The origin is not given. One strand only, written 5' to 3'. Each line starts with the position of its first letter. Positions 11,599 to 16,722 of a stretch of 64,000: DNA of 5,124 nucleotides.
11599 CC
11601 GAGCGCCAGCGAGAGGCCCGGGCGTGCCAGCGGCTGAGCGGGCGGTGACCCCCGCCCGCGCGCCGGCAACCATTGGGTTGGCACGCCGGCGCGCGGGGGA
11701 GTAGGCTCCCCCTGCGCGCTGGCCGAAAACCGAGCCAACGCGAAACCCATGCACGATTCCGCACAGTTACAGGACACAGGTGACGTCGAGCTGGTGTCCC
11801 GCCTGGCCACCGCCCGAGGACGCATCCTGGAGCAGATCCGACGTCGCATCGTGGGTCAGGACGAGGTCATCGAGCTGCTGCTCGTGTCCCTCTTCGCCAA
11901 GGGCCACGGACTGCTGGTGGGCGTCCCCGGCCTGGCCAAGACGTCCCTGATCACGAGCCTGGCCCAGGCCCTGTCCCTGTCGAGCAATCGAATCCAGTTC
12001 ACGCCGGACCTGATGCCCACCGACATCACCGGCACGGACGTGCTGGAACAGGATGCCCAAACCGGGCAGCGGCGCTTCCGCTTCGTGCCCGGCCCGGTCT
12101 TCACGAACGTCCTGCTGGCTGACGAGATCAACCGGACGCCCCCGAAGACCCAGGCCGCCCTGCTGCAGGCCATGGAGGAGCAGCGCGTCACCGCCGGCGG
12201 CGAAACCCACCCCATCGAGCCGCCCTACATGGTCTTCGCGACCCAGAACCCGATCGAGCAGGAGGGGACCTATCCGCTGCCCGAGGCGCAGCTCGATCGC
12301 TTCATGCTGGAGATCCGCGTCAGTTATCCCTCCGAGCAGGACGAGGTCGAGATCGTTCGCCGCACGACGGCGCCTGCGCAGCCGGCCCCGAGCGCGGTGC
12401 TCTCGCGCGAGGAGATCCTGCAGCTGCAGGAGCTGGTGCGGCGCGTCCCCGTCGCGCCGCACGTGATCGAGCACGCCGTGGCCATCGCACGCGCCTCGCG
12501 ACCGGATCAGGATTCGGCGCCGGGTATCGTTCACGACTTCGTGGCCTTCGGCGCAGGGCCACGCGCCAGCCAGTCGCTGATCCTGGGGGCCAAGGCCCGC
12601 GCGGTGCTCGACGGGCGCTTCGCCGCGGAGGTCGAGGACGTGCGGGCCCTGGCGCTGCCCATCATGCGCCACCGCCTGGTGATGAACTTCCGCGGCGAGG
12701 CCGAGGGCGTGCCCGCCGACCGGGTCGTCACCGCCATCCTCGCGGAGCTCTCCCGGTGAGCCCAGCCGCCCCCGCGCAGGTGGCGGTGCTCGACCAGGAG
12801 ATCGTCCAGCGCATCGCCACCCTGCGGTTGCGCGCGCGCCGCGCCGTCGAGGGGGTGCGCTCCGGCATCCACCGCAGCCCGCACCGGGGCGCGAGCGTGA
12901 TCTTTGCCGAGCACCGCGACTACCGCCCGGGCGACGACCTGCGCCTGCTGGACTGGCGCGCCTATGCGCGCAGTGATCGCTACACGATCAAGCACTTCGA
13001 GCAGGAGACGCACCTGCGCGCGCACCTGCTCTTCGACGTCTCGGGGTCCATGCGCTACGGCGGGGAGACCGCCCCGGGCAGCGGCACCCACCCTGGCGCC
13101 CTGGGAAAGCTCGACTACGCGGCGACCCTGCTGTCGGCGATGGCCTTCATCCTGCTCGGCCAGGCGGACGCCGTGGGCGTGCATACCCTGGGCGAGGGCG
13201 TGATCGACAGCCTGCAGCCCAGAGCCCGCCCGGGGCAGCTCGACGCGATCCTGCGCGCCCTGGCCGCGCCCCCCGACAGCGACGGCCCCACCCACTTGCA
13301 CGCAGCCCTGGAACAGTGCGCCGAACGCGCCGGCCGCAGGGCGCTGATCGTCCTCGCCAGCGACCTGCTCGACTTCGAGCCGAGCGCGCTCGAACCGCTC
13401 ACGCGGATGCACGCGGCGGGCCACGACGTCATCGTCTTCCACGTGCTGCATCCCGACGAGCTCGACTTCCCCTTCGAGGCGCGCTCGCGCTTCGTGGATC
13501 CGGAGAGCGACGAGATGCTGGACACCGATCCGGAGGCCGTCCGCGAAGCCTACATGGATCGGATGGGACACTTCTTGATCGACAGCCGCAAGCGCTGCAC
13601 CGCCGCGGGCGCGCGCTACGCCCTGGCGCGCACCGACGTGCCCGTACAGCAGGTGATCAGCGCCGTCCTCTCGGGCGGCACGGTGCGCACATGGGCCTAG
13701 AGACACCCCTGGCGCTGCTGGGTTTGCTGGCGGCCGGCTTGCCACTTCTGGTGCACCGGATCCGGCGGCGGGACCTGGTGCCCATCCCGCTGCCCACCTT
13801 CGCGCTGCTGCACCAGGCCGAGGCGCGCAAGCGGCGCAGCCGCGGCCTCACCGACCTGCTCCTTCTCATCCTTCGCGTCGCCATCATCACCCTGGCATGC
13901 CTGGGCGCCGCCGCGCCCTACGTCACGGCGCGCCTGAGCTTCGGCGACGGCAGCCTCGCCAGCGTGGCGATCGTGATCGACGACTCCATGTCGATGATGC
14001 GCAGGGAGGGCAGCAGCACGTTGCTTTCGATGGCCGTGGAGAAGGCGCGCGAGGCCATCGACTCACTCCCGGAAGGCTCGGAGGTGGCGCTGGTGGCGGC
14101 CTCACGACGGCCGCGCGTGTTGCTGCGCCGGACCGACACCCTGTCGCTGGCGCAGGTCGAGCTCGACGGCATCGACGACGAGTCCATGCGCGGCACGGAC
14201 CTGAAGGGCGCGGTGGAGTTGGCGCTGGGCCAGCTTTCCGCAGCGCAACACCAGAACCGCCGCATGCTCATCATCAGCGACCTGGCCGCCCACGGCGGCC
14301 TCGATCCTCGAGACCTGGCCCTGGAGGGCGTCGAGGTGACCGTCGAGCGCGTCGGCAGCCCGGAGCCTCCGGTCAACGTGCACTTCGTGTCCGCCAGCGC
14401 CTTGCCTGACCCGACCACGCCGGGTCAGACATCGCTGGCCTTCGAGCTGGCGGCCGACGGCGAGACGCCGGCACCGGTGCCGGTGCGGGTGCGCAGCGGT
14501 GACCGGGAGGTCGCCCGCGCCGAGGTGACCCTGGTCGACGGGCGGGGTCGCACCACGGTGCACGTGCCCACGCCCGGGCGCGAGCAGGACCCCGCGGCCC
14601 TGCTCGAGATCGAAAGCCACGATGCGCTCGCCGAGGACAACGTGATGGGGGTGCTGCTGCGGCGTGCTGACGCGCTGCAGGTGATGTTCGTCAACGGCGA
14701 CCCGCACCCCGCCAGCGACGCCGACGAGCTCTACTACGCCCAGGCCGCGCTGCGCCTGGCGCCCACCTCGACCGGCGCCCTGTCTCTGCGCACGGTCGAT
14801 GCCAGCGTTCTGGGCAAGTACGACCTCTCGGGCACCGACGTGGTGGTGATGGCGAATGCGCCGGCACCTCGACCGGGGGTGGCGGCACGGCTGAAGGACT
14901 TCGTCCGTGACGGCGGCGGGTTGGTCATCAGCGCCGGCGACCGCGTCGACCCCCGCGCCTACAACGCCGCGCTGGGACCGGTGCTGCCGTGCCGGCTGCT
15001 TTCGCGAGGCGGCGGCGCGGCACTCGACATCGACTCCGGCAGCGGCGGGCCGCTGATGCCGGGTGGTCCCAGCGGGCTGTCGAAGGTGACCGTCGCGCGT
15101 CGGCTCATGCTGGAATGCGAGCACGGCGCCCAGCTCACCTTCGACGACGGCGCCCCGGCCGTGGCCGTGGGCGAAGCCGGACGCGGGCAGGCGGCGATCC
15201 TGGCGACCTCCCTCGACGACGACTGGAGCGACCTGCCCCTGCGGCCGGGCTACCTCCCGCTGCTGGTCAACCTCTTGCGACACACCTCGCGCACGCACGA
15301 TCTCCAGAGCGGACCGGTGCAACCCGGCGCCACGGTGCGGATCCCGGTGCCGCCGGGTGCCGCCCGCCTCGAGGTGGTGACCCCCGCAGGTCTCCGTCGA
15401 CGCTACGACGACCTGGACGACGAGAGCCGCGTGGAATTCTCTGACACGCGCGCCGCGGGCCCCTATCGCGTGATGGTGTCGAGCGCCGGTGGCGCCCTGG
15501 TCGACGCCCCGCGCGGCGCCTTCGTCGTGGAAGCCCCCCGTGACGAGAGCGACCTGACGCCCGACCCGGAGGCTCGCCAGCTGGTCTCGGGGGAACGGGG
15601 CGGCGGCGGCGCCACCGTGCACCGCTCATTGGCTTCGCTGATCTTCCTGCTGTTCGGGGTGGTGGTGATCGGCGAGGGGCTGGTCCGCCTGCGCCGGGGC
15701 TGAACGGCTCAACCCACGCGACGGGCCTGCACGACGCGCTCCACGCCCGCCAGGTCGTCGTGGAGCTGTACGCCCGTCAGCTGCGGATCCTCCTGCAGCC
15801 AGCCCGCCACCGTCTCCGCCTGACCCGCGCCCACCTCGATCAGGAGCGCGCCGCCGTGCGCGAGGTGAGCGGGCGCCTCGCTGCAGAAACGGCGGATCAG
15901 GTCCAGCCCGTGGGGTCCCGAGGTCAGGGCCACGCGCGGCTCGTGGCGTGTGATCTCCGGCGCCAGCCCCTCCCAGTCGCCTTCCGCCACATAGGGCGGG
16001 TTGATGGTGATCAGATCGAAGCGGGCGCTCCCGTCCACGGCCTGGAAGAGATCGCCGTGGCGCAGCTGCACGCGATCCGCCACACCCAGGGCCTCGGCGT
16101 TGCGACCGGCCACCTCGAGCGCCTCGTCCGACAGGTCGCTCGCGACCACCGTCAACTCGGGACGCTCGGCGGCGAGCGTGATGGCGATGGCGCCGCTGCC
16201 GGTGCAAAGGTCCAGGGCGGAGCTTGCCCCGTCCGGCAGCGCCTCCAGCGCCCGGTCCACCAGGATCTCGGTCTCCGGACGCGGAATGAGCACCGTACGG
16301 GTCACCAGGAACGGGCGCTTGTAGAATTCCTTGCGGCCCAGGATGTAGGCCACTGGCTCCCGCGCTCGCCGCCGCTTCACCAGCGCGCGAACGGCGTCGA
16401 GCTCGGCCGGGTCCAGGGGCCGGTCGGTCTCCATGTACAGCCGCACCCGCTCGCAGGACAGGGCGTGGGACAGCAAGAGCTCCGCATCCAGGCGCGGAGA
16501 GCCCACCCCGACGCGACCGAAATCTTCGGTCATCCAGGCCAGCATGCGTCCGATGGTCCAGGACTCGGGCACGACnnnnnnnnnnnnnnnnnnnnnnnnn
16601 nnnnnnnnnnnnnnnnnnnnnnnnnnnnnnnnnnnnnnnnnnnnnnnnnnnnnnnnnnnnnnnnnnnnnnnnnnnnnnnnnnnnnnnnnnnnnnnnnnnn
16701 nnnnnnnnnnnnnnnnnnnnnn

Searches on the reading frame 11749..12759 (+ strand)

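Call 63: search_protein_families(library=pfam, proteins=[window:11749-12759:+], max_evalue=0.0001)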
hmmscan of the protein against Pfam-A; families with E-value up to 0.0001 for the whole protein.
window:11749-12759:+ (336 aa): 4 families
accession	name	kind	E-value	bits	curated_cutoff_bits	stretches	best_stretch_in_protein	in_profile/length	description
PF07726.17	AAA_3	-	1.6e-59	199.9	27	1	53-187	1-131/131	ATPase family associated with various cellular activities (AAA)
PF17863.7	AAA_lid_2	-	2.9e-15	56.2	22.7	1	260-329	4-73/74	AAA lid domain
PF07728.20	AAA_5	-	3.2e-14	53.5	22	1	55-185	3-139/139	AAA domain (dynein-related subfamily)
PF20030.5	bpMoxR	-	1.2e-13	51.1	27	1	26-201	6-176/205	MoxR domain in the MoxR-vWA-beta-propeller ternary systems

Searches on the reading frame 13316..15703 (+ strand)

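Call 63: search_protein_families(library=pfam, proteins=[window:13316-15703:+], max_evalue=0.0001)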
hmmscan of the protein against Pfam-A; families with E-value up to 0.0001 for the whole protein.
window:13316-15703:+ (795 aa): 2 families
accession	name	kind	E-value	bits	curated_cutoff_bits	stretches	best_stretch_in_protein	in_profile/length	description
PF13519.12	VWA_2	-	9.8e-14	52.3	27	1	217-322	1-105/107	von Willebrand factor type A domain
PF07584.16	BatA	-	7e-11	42.8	25.9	1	126-201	1-77/77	Aerotolerance regulator N-terminal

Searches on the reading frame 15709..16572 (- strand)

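Call 68: search_protein_families(library=pfam, proteins=[window:15709-16572:-], max_evalue=0.0001)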
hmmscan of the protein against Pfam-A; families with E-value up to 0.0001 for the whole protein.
window:15709-16572:- (287 aa): 11 families
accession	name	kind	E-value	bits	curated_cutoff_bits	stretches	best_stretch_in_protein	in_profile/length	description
PF17827.6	PrmC_N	-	3.9e-22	79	23.4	1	10-79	2-71/71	PrmC N-terminal domain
PF05175.20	MTS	-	3.2e-16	59.9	23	1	109-199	24-113/170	Methyltransferase small domain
PF13649.12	Methyltransf_25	-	3.3e-11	44.2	27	1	120-209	2-91/97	Methyltransferase domain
PF13847.12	Methyltransf_31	-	4.1e-09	36.7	27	1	116-191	4-81/145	Methyltransferase domain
PF08242.18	Methyltransf_12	-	8.7e-08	33.2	30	1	120-191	1-72/98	Methyltransferase domain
PF09445.16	Methyltransf_15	-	9.7e-08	32.2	22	1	119-193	4-80/165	RNA cap guanine-N2 methyltransferase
PF03602.21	Cons_hypoth95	-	1.7e-07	31.5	24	1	117-198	43-127/182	Conserved hypothetical protein 95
PF01170.24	UPF0020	-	2.3e-05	24.6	22.3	1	135-194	72-131/197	RMKL-like, methyltransferase domain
PF12847.13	Methyltransf_18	-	2.6e-05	24.7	27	1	113-190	13-88/151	Methyltransferase domain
PF06325.19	PrmA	-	4.9e-05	23.4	22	1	107-189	153-231/296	Ribosomal protein L11 methyltransferase (PrmA)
PF08241.18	Methyltransf_11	-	7.1e-05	23.8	21.2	0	120-191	1-67/95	Methyltransferase domain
